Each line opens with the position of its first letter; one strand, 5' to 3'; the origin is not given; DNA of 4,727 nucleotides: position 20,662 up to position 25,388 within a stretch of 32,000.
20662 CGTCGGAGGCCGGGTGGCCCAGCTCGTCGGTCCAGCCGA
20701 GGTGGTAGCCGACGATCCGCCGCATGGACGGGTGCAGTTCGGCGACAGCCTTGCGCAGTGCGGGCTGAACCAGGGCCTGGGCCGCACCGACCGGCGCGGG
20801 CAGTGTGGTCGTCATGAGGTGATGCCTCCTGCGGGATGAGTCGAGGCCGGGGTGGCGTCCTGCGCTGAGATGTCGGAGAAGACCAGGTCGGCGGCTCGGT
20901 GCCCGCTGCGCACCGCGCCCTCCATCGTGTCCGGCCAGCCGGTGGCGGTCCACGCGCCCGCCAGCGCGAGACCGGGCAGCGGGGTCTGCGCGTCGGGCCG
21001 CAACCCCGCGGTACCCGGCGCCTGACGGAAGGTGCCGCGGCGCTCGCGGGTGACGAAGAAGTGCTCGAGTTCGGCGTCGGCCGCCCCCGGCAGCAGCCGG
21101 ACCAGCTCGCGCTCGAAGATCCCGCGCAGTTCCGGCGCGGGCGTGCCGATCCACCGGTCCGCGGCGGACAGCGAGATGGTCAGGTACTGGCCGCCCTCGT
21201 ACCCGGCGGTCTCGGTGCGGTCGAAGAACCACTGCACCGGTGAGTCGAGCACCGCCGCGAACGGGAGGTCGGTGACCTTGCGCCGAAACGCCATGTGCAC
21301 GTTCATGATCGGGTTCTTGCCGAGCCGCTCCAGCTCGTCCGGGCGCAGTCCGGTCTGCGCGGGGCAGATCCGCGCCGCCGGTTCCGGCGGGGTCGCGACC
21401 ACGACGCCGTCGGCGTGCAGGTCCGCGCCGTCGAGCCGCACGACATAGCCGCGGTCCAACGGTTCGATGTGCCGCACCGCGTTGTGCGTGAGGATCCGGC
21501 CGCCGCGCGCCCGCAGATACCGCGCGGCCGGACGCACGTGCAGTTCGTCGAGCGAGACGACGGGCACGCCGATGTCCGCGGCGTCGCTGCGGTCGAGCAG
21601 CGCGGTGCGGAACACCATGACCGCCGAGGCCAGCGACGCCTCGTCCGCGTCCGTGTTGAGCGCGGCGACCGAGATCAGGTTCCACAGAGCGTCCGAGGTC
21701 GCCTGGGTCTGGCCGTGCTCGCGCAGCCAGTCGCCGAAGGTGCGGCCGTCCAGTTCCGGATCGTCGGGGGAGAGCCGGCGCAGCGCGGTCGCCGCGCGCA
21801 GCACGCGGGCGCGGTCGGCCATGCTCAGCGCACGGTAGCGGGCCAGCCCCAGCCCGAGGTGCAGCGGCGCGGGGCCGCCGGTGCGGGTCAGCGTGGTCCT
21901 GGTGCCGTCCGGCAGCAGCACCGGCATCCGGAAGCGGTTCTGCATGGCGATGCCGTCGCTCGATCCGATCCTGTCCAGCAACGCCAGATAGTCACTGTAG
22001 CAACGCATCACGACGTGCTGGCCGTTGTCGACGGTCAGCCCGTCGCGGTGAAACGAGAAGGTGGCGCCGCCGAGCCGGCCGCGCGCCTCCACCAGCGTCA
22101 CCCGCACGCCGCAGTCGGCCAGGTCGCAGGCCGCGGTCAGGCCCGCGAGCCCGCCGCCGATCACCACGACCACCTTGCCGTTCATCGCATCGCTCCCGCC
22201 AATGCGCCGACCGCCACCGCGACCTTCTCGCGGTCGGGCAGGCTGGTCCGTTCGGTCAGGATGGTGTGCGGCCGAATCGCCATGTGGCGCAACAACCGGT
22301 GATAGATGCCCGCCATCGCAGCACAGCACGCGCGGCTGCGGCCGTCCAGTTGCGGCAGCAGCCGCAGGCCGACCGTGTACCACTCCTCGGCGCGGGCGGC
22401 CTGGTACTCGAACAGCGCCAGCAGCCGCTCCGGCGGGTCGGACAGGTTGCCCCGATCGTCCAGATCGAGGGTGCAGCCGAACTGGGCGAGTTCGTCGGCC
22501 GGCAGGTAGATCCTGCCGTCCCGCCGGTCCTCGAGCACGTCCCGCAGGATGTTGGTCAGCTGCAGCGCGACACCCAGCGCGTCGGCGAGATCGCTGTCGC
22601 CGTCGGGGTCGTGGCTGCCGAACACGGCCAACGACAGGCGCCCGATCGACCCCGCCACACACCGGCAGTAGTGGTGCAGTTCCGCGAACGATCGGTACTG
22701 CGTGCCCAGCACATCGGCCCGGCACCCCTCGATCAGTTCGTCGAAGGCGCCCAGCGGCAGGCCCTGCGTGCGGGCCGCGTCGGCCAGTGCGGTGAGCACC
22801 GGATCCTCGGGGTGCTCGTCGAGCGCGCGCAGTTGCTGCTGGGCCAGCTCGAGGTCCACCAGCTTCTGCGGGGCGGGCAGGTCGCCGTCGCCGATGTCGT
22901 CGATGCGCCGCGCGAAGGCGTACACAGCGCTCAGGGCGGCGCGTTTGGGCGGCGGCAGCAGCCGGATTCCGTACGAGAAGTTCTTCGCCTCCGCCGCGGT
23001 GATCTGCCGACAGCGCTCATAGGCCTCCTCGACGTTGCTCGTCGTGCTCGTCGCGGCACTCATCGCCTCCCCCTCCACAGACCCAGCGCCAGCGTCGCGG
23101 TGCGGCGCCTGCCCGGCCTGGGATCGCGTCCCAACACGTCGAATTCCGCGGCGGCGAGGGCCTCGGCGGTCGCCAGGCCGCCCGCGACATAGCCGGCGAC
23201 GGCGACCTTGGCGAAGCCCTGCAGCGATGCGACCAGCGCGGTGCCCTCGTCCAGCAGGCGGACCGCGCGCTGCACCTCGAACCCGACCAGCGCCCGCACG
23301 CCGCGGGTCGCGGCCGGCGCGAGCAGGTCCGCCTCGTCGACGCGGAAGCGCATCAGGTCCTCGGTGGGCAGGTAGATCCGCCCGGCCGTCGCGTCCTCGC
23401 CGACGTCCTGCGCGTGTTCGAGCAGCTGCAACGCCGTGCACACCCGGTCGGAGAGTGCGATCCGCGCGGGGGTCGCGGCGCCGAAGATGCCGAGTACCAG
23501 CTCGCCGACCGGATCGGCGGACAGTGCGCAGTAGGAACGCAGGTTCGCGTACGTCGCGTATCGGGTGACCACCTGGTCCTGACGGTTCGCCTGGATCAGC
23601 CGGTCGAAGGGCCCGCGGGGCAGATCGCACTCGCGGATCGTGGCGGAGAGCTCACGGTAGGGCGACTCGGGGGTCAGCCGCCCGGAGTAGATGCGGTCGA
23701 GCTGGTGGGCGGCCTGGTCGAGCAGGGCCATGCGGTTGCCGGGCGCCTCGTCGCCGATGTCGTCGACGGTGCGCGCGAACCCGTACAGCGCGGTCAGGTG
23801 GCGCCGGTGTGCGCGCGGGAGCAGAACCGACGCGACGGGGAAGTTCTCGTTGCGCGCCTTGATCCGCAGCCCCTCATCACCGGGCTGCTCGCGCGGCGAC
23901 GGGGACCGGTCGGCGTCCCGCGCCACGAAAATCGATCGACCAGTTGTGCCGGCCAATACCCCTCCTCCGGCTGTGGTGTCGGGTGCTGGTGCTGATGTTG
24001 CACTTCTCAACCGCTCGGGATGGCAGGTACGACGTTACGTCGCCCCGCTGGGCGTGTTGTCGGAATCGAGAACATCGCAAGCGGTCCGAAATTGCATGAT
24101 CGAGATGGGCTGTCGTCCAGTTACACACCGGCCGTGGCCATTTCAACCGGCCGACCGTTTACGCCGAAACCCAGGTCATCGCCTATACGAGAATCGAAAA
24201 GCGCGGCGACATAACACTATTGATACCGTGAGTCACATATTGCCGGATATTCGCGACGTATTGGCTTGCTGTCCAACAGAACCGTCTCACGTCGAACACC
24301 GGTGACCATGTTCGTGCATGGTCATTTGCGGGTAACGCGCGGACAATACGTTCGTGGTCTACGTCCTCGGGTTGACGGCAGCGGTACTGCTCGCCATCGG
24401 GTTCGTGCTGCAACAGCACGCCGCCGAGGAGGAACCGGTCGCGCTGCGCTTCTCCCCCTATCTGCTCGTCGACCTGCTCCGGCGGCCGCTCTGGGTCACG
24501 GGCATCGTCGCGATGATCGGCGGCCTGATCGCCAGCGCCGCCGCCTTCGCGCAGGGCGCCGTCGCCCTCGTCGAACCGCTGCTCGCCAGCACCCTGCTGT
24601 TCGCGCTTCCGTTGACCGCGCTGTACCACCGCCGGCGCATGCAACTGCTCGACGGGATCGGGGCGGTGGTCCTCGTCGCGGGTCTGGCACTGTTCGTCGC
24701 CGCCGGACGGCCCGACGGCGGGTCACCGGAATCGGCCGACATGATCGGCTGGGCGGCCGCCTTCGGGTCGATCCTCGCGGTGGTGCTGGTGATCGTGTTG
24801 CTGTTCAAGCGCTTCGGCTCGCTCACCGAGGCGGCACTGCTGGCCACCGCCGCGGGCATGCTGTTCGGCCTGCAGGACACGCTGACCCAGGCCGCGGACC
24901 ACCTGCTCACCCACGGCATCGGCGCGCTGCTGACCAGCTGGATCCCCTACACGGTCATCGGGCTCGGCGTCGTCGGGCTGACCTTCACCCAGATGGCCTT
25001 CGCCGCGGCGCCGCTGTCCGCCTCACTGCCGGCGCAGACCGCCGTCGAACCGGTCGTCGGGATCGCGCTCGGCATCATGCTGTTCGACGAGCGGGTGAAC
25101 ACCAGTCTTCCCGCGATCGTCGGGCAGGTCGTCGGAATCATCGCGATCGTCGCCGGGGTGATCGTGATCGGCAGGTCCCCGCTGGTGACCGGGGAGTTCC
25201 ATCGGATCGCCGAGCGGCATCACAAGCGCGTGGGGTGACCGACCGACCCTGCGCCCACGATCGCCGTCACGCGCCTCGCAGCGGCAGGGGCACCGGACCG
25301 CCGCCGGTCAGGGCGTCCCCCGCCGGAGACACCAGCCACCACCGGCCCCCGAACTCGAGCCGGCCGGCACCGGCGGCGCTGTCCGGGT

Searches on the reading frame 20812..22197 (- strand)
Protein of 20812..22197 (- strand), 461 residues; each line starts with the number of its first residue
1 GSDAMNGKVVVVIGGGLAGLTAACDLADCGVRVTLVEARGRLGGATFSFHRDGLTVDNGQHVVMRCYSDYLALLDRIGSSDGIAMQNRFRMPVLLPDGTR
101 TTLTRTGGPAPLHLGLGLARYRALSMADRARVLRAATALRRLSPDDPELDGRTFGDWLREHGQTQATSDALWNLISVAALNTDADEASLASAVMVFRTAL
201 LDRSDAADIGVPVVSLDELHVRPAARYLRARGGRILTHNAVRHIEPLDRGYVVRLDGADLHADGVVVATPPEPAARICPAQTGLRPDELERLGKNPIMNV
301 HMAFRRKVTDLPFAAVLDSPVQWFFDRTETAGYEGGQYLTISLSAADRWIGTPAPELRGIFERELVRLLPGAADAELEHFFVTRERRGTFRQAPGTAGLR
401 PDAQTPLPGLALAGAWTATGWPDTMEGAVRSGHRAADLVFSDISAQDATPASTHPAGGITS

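Call 13: search_protein_families(library=pfam, proteins=[window:20812-22197:-])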
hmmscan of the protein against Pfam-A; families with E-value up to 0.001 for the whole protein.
window:20812-22197:- (461 aa): 11 families
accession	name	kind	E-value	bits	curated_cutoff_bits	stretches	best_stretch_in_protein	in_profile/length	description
PF01593.30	Amino_oxidase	-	4.6e-54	184.8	19.8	1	17-439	1-442/443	Flavin containing amine oxidoreductase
PF13450.12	NAD_binding_8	-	2.1e-13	50.7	21.9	1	12-68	1-59/68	NAD(P)-binding Rossmann-like domain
PF01266.30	DAO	-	1e-12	48.7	27.9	1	10-47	2-40/353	FAD dependent oxidoreductase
PF07992.20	Pyr_redox_2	-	1.8e-08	34.6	26.1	1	8-43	143-178/291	Pyridine nucleotide-disulphide oxidoreductase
PF12831.13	FAD_oxidored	-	2.3e-08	34.2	27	1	10-47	2-39/416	FAD dependent oxidoreductase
PF00890.30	FAD_binding_2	-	9.1e-08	32.1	20.4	1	10-47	2-39/414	FAD binding domain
PF00070.33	Pyr_redox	-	6.3e-07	30.3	22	1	10-43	2-35/82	Pyridine nucleotide-disulphide oxidoreductase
PF13738.12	Pyr_redox_3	-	1.7e-05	24.6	30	0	5-39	162-196/305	Pyridine nucleotide-disulphide oxidoreductase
PF01134.28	GIDA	-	3.7e-05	23.4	22.1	1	10-37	2-29/391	Glucose inhibited division protein A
PF03486.20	HI0933_like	-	9.8e-05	22.3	50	0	10-43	3-36/244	HI0933-like protein Rossmann domain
PF01494.25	FAD_binding_3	-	0.00099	18.9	22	0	10-39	4-33/349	FAD binding domain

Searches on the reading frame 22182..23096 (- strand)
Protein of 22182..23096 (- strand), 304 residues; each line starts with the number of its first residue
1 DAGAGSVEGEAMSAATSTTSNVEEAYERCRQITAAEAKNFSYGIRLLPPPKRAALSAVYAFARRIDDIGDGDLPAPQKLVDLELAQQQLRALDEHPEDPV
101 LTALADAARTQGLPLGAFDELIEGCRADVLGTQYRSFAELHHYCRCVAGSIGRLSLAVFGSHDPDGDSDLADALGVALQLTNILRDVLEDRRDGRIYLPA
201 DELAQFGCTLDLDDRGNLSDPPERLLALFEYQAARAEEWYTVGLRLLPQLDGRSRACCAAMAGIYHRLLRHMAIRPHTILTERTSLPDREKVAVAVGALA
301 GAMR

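Call 13: search_protein_families(library=pfam, proteins=[window:22182-23096:-])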
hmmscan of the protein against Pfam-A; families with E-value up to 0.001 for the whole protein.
window:22182-23096:- (304 aa): 1 family
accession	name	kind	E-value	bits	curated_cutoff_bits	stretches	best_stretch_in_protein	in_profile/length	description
PF00494.24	SQS_PSY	-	4.7e-70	236.7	26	1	35-288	3-261/263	Squalene/phytoene synthase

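Call 37: search_protein_families(library=ncbifam, proteins=[window:22182-23096:-], max_evalue=0.00001)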
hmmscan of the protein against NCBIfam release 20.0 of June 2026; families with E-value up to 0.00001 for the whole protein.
window:22182-23096:- (304 aa): 6 families
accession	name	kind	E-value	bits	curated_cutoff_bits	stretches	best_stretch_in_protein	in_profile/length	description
TIGR03465.1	HpnD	equivalog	3.8e-81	272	278.6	1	33-297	2-263/267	presqualene diphosphate synthase HpnD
TIGR03464.1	HpnC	equivalog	4.9e-51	173.8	250.45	1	34-299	3-266/267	squalene synthase HpnC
NF045686.1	PhytoSynCyanob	equivalog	1.6e-46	158.8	550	1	15-294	10-299/310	15-cis-phytoene synthase CrtB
NF045921.1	PhytnSynCrtBRhod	equivalog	2.3e-26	93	500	1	26-297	7-274/307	15-cis-phytoene synthase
NF042419.1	Phyto_syn_CrtB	equivalog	2.7e-25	89.6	480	1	28-299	6-283/306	15-cis-phytoene synthase CrtB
TIGR01559.1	squal_synth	equivalog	2.1e-08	33.8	286.75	1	137-204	132-204/337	squalene synthase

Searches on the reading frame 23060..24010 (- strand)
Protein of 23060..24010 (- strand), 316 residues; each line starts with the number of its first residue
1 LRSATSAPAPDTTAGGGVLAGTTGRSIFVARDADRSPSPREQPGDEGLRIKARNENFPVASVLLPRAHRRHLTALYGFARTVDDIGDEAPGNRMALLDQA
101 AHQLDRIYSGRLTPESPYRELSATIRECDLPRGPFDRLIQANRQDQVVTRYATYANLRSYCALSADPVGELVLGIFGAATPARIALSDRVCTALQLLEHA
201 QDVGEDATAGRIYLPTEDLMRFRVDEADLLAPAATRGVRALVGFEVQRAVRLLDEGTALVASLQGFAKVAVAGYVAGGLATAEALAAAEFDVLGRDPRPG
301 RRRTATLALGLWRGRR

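Call 13: search_protein_families(library=pfam, proteins=[window:23060-24010:-])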
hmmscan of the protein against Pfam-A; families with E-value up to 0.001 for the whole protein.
window:23060-24010:- (316 aa): 1 family
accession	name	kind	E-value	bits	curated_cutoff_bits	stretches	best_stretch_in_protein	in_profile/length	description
PF00494.24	SQS_PSY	-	8e-58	196.6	26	1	51-301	2-261/263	Squalene/phytoene synthase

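Call 37: search_protein_families(library=ncbifam, proteins=[window:23060-24010:-], max_evalue=0.00001)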
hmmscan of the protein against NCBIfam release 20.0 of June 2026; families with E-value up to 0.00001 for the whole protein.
window:23060-24010:- (316 aa): 5 families
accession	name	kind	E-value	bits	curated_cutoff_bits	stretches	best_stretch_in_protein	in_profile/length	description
TIGR03464.1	HpnC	equivalog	1.7e-84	283.5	250.45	1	51-309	3-263/267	squalene synthase HpnC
TIGR03465.1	HpnD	equivalog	1.2e-47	162.3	278.6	1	51-312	3-265/267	presqualene diphosphate synthase HpnD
NF045921.1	PhytnSynCrtBRhod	equivalog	6.3e-29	101.4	500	1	50-295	14-259/307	15-cis-phytoene synthase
NF045686.1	PhytoSynCyanob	equivalog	5.8e-26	91.3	550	1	55-272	33-264/310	15-cis-phytoene synthase CrtB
NF042419.1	Phyto_syn_CrtB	equivalog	2.5e-09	37.1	480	1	53-242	14-213/306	15-cis-phytoene synthase CrtB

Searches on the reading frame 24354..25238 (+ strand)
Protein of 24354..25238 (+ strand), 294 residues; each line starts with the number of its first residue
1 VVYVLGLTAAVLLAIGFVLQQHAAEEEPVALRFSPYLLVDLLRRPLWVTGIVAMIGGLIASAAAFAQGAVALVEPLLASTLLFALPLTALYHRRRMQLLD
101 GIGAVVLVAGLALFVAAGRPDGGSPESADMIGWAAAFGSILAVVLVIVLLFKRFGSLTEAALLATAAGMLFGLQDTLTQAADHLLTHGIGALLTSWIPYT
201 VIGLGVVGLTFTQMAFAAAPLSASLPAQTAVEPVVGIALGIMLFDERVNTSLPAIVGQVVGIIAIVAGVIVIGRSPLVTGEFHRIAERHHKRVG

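Call 13: search_protein_families(library=pfam, proteins=[window:24354-25238:+])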
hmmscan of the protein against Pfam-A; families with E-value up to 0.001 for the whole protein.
window:24354-25238:+ (294 aa): 1 family
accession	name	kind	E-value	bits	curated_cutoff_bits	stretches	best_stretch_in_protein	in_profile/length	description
PF05653.20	Mg_trans_NIPA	-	7.9e-08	32.2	26.2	1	7-273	11-290/295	Magnesium transporter NIPA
